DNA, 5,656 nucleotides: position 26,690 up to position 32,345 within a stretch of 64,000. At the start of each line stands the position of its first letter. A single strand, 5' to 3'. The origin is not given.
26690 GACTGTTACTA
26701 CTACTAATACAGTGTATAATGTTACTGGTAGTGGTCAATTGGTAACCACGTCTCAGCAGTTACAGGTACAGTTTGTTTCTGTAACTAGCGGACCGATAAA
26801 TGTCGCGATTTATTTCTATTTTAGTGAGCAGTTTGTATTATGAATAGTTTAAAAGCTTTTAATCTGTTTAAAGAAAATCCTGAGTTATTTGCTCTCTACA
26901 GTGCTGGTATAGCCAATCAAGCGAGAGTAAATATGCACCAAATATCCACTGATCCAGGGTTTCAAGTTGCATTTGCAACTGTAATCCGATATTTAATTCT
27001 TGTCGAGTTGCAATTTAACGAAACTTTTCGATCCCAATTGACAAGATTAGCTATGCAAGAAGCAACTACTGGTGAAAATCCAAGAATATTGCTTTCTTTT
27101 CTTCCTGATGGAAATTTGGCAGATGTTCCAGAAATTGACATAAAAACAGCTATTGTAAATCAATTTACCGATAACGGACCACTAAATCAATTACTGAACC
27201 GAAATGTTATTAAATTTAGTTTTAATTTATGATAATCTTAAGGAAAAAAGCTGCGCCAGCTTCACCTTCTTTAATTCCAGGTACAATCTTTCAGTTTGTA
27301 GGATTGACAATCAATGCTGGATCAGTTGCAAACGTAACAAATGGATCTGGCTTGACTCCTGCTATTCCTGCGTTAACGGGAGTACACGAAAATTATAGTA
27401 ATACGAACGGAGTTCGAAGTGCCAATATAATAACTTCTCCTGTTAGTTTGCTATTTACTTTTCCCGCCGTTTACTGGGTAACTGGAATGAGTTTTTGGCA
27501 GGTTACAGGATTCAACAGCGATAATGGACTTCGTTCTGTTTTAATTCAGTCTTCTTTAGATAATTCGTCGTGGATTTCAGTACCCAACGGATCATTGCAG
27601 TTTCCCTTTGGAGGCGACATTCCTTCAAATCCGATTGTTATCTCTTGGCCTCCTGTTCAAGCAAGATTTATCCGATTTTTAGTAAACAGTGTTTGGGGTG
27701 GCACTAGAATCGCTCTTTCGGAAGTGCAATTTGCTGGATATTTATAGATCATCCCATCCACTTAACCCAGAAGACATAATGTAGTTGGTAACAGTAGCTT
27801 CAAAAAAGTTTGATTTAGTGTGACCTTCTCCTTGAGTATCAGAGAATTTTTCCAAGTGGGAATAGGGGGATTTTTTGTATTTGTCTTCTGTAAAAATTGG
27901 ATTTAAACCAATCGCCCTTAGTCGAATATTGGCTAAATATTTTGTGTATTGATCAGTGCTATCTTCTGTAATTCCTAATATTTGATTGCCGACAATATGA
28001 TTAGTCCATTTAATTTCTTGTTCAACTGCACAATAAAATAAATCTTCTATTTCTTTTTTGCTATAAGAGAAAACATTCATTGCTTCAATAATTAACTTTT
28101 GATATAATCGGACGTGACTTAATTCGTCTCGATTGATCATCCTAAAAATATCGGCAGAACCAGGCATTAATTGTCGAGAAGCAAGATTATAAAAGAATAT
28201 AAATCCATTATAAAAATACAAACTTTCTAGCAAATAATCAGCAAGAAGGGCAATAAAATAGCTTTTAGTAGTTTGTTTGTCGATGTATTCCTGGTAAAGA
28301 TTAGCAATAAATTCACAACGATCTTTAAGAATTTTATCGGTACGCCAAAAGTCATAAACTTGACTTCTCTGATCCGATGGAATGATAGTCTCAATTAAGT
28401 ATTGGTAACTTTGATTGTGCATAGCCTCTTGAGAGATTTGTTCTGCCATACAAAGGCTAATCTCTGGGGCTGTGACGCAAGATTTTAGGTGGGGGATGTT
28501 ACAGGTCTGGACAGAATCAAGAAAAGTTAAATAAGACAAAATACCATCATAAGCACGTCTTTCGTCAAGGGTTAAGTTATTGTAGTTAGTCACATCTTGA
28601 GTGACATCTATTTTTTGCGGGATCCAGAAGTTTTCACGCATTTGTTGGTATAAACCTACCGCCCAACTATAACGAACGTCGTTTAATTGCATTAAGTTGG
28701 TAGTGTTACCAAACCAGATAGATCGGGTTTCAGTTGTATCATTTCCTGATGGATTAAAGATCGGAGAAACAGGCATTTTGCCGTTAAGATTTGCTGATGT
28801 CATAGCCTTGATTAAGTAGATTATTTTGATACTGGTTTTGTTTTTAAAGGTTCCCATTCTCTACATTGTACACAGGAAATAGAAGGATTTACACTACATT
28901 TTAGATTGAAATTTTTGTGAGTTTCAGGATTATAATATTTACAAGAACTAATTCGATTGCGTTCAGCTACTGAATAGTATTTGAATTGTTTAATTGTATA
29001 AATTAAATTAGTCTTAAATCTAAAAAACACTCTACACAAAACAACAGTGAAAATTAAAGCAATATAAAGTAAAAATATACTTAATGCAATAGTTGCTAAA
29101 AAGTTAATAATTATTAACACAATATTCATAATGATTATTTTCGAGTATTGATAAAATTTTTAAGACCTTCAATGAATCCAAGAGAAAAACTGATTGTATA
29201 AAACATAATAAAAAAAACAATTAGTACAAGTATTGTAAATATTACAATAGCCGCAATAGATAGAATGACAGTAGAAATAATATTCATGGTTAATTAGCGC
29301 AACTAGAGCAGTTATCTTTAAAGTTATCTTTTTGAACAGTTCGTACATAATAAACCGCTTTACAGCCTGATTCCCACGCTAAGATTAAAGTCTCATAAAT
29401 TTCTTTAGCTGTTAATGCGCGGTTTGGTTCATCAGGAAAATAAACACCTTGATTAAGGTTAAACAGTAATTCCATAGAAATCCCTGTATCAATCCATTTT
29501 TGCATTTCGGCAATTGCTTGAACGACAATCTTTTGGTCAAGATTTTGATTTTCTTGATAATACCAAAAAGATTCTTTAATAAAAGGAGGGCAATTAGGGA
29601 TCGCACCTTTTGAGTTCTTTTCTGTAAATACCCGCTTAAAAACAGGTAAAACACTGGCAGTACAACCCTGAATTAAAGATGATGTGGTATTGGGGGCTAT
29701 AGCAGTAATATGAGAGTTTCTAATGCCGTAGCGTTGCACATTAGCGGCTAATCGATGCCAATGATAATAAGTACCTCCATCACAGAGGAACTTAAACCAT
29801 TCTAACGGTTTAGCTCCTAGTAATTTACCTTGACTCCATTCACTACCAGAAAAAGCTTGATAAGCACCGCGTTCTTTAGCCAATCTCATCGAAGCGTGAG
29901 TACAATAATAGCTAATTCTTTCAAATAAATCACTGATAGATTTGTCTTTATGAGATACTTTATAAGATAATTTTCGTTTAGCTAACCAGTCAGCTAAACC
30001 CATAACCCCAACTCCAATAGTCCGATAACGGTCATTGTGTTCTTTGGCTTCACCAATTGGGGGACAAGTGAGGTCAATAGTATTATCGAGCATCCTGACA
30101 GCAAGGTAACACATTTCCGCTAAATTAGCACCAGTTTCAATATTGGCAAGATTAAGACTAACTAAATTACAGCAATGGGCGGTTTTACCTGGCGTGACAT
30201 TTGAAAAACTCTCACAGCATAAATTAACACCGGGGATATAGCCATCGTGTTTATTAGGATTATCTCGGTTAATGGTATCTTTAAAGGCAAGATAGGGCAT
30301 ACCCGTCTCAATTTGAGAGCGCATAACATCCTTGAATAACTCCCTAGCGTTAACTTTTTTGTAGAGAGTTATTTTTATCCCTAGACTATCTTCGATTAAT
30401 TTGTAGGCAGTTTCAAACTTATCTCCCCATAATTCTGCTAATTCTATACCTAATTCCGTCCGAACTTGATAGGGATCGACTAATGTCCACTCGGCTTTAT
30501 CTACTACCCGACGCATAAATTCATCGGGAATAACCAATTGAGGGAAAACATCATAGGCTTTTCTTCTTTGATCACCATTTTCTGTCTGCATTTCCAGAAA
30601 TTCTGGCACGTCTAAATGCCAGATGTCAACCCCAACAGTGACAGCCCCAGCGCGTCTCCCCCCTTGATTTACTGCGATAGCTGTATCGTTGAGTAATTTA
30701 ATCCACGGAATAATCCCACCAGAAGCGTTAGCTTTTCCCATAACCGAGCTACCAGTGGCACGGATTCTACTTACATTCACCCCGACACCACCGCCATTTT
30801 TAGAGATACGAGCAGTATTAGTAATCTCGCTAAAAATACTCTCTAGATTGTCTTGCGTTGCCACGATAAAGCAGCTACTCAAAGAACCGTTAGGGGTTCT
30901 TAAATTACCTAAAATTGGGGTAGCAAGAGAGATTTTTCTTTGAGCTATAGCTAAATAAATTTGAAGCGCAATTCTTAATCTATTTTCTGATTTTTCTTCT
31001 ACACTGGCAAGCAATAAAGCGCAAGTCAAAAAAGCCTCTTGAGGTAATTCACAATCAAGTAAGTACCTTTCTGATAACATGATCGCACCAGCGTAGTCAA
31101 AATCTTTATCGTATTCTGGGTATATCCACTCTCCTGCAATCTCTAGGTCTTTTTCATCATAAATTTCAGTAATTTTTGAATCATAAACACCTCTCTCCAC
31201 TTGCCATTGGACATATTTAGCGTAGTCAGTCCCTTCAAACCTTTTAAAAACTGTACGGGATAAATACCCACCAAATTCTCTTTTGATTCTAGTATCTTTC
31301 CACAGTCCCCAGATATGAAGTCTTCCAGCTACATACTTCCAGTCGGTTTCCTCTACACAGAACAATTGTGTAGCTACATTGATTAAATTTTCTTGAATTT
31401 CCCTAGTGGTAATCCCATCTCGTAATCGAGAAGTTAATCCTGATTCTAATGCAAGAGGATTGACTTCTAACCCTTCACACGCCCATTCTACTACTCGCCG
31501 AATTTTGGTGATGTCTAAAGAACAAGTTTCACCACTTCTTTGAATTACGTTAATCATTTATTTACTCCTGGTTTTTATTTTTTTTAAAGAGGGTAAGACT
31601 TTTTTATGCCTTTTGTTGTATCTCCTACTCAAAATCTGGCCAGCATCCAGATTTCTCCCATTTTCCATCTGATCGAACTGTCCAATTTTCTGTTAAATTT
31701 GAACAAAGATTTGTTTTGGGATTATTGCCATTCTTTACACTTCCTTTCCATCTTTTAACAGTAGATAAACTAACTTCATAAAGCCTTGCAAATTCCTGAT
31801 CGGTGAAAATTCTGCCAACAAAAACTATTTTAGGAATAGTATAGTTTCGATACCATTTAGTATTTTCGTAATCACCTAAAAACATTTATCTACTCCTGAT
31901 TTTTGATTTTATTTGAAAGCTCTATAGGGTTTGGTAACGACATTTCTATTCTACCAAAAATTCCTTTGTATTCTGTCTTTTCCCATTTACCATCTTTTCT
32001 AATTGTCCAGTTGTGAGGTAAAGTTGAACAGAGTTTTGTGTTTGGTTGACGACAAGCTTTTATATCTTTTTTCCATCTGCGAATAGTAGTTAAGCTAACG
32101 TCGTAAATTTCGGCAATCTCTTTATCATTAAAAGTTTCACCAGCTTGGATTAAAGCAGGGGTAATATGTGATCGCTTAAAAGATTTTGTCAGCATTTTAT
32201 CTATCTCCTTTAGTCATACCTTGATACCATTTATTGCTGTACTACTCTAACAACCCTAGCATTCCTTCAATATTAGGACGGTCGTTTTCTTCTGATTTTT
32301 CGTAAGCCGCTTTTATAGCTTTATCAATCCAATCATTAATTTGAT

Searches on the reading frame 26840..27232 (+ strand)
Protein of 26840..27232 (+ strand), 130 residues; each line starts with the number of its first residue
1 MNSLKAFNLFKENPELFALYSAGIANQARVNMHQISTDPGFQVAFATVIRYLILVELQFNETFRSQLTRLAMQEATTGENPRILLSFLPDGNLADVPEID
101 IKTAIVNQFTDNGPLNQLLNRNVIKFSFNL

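Call 54: search_protein_families(library=pfam, proteins=[window:26840-27232:+], max_evalue=0.01)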
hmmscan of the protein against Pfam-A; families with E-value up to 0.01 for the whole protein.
window:26840-27232:+ (130 aa): 1 family
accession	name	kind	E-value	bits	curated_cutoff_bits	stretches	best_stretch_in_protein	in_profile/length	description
PF05148.21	Methyltransf_8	-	0.0047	17.3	27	1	2-28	26-52/219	Hypothetical methyltransferase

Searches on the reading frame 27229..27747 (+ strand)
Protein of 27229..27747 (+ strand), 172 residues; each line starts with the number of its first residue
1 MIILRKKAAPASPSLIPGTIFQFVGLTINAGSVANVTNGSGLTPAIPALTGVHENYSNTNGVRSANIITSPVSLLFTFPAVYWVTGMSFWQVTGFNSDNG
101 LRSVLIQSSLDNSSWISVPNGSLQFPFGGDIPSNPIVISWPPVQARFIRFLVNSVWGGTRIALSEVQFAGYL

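Call 54: search_protein_families(library=pfam, proteins=[window:27229-27747:+], max_evalue=0.01)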
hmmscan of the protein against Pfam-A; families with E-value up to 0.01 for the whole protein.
window:27229-27747:+ (172 aa): 1 family
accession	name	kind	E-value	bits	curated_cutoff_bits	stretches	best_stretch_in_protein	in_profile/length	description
PF00754.31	F5_F8_type_C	-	1.3e-05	25.8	28.2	1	74-163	37-123/127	F5/8 type C domain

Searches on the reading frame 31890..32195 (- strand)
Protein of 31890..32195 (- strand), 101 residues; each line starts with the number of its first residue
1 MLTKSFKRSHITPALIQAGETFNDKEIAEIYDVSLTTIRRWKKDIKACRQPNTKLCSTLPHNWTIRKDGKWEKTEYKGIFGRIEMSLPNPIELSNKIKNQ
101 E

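Call 54: search_protein_families(library=pfam, proteins=[window:31890-32195:-], max_evalue=0.01)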
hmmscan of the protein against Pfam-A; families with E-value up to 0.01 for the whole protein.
window:31890-32195:- (101 aa): 5 families
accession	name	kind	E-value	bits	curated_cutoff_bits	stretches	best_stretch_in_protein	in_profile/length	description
PF13384.12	HTH_23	-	0.00061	20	24.6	1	23-44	19-40/50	Homeodomain-like domain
PF13518.12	HTH_28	-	0.0014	19.1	25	1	23-44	14-35/52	Helix-turn-helix domain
PF10668.15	Phage_terminase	-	0.0072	16.4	22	0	17-43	18-44/67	Phage terminase small subunit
PF08279.18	HTH_11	-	0.0074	16.6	25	0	12-45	6-39/55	HTH domain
PF13551.12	HTH_29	-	0.0085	16.6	28.1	0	19-44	11-35/64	Winged helix-turn helix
